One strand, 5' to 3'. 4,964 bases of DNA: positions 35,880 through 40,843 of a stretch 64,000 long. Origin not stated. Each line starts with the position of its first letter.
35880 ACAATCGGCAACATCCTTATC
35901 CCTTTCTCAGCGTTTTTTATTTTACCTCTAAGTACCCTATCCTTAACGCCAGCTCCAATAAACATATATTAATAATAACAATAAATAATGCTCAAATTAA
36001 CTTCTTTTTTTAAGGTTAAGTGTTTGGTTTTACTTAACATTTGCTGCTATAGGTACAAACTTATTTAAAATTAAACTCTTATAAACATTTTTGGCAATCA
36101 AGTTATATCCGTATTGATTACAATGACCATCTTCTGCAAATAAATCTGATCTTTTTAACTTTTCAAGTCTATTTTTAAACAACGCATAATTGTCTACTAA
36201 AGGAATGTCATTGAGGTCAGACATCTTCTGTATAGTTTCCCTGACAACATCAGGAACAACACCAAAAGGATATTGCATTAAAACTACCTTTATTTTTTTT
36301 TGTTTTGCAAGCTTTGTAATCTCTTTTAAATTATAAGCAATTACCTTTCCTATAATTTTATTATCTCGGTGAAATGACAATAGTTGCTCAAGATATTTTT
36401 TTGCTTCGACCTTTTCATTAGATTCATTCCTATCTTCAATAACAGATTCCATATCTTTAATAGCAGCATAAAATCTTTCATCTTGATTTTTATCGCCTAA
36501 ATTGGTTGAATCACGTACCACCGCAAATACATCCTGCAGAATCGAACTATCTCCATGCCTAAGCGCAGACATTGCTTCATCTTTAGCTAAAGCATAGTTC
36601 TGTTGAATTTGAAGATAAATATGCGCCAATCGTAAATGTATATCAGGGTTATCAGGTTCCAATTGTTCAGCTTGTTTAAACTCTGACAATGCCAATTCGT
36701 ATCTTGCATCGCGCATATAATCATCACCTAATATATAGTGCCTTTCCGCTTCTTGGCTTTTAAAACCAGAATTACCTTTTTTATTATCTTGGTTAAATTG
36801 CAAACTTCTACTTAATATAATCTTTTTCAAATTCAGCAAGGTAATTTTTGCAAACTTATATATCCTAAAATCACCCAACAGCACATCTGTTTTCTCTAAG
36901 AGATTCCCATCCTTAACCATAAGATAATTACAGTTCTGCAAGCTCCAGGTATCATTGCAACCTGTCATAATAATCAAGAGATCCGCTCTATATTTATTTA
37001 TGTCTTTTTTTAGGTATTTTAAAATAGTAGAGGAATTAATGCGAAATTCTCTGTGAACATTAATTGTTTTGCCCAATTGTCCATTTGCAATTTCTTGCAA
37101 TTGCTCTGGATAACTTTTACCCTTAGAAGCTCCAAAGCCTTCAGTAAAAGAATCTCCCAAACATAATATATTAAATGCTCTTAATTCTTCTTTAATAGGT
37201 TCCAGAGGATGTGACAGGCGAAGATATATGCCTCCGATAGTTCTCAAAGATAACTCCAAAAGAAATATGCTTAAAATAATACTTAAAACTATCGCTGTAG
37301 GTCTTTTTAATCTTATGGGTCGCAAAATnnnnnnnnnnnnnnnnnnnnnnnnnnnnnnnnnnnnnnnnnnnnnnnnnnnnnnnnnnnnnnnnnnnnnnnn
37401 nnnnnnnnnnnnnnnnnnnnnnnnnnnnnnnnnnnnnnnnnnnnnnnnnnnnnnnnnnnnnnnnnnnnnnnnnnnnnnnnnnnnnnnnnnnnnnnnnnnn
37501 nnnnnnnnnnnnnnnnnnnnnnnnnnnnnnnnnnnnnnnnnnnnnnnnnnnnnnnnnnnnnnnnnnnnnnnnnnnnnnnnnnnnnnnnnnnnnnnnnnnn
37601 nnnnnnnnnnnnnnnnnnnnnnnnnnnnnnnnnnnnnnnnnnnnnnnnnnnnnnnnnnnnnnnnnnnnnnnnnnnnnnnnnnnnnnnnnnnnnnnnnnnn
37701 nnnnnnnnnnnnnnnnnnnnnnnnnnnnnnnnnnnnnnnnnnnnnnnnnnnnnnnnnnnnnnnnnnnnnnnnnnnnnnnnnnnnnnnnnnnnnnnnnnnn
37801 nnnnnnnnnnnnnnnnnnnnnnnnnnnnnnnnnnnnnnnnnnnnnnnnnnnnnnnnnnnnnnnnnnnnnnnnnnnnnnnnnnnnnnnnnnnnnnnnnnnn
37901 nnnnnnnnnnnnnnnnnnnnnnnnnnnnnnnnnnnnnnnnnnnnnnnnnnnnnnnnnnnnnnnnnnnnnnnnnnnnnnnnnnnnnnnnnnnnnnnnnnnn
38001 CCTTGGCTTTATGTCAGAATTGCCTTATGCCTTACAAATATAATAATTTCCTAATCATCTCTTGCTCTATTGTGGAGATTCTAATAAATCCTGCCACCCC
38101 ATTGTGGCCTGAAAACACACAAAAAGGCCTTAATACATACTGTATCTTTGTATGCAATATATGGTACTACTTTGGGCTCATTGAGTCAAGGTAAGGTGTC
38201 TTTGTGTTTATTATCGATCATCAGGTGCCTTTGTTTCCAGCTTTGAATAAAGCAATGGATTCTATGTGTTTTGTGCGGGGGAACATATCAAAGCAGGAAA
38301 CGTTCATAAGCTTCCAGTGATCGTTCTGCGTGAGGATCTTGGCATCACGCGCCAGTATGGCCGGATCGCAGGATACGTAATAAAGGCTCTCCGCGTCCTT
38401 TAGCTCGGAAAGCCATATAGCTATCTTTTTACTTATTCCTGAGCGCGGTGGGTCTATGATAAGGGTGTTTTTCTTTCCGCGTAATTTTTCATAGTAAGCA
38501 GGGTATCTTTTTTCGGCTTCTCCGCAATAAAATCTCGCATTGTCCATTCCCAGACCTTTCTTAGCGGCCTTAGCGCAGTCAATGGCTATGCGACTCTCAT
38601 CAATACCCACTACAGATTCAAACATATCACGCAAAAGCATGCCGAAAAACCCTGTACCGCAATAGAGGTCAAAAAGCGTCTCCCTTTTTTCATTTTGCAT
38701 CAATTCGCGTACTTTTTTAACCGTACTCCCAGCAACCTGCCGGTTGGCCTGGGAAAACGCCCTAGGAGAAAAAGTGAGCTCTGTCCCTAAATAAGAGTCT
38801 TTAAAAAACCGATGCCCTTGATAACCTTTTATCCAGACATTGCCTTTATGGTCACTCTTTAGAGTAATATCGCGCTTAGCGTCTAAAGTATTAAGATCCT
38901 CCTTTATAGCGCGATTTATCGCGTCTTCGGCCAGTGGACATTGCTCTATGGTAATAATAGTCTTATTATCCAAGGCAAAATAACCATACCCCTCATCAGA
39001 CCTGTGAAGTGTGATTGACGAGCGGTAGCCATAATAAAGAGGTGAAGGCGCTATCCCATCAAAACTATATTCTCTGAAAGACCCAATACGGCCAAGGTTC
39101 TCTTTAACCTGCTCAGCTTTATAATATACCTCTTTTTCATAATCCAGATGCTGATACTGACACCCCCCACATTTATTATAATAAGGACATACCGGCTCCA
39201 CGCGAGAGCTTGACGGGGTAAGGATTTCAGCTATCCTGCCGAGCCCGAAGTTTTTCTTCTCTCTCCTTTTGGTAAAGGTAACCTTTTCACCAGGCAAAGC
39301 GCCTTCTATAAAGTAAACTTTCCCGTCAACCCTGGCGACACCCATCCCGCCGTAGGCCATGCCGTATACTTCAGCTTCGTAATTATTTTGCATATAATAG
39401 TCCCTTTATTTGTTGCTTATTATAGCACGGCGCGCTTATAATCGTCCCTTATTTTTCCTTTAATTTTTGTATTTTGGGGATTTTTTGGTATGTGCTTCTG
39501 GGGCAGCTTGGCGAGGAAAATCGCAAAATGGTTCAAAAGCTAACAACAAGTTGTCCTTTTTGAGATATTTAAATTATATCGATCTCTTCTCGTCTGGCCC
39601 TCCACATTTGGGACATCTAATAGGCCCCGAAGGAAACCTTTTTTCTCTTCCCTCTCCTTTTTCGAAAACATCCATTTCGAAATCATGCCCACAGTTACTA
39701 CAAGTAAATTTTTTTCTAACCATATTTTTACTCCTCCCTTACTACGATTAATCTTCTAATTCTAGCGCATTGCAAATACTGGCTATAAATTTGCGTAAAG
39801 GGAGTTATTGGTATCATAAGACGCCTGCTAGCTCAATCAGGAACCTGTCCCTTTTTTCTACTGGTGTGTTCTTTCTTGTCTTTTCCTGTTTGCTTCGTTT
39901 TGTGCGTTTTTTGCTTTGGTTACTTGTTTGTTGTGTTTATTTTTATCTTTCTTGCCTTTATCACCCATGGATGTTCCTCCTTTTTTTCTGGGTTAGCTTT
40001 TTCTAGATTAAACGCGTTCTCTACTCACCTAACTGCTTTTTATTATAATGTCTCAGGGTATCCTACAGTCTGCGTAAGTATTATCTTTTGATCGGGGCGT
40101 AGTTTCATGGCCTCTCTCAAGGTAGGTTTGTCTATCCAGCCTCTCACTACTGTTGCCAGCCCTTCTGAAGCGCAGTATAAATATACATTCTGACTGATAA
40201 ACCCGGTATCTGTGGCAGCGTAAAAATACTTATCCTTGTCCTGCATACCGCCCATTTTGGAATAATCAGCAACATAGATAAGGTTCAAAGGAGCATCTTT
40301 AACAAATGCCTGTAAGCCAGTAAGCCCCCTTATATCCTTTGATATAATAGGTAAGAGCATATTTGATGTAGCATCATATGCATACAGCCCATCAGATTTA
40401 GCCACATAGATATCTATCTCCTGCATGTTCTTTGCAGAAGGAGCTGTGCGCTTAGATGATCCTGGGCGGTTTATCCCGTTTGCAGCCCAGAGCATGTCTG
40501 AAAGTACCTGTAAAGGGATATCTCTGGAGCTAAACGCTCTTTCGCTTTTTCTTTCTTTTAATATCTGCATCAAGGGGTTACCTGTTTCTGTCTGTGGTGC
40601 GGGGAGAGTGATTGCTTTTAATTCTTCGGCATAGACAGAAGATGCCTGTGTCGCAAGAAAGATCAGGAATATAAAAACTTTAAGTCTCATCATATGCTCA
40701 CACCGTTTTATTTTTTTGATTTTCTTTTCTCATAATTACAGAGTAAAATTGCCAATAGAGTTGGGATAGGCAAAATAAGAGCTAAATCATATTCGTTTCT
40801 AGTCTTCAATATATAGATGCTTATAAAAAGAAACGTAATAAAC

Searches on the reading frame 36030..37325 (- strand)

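Call 8: search_protein_families(library=pfam, proteins=[window:36030-37325:-], max_evalue=0.001)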
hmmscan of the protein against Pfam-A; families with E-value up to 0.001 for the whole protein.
window:36030-37325:- (431 aa): 8 families
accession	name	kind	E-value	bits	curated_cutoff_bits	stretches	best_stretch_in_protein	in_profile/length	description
PF13472.12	Lipase_GDSL_2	-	3.4e-11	44.4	32.9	1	55-128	1-77/178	GDSL-like Lipase/Acylhydrolase family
PF13414.12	TPR_11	-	1.3e-07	31.6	26.8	1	200-239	1-40/42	TPR repeat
PF00657.28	Lipase_GDSL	-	1.4e-07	32.3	23.6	1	53-133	1-97/208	GDSL-like Lipase/Acylhydrolase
PF14559.12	TPR_19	-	5.5e-07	30.2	25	1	206-242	4-40/68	Tetratricopeptide repeat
PF13428.12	TPR_14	-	0.00011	23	23.5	0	196-235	4-43/44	Tetratricopeptide repeat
PF07719.23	TPR_2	-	0.00031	21.1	27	0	193-226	1-34/34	Tetratricopeptide repeat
PF13432.12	TPR_16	-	0.00063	20.6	32.7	0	199-251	3-53/65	Tetratricopeptide repeat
PF23914.1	TPR_CcmH_CycH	-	0.001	19.4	42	0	192-248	49-105/158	Cytochrome c-type biogenesis protein H TPR domain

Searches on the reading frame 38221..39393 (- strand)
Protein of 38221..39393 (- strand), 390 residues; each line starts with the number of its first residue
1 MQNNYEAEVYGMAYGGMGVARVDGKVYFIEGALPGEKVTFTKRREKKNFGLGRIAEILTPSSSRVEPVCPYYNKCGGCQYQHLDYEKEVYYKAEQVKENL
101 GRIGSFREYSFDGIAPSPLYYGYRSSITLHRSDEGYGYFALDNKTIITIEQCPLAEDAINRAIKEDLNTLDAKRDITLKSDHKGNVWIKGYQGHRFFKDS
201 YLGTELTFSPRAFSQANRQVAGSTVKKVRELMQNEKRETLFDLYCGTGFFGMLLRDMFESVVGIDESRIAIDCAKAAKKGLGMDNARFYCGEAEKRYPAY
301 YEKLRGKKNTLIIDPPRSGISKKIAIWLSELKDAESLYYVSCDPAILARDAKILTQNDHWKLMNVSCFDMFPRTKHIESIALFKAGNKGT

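Call 8: search_protein_families(library=pfam, proteins=[window:38221-39393:-], max_evalue=0.001)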
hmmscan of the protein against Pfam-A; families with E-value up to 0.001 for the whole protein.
window:38221-39393:- (390 aa): 5 families
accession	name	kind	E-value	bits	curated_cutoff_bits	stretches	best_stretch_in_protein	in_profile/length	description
PF05958.17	tRNA_U5-meth_tr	-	2.9e-19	69.7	23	1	211-382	177-353/357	tRNA (Uracil-5-)-methyltransferase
PF13847.12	Methyltransf_31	-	1.3e-07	31.8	27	1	236-298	3-67/145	Methyltransferase domain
PF13649.12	Methyltransf_25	-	3.6e-05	24.8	27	1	242-295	3-57/97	Methyltransferase domain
PF01938.26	TRAM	-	4.4e-05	23.7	21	1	5-39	8-45/61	TRAM domain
PF05175.20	MTS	-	0.00016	21.8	23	1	230-316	25-107/170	Methyltransferase small domain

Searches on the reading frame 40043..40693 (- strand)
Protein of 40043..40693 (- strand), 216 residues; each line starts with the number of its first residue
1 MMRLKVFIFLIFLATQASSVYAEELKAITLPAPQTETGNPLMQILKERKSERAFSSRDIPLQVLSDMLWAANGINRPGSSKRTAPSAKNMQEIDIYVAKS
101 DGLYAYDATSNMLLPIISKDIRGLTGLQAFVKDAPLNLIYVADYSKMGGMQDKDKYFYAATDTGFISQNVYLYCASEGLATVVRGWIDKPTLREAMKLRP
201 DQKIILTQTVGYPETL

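Call 54: search_protein_families(library=pfam, proteins=[window:40043-40693:-], max_evalue=0.0001)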
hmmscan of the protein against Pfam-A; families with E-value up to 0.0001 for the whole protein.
window:40043-40693:- (216 aa): 2 families
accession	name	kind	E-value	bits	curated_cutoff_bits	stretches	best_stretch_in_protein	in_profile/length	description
PF00881.29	Nitroreductase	-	8.5e-27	94.8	23.5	1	45-212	1-167/167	Nitroreductase family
PF14512.11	TM1586_NiRdase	-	2.4e-07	31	27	0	158-215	79-135/215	Putative TM nitroreductase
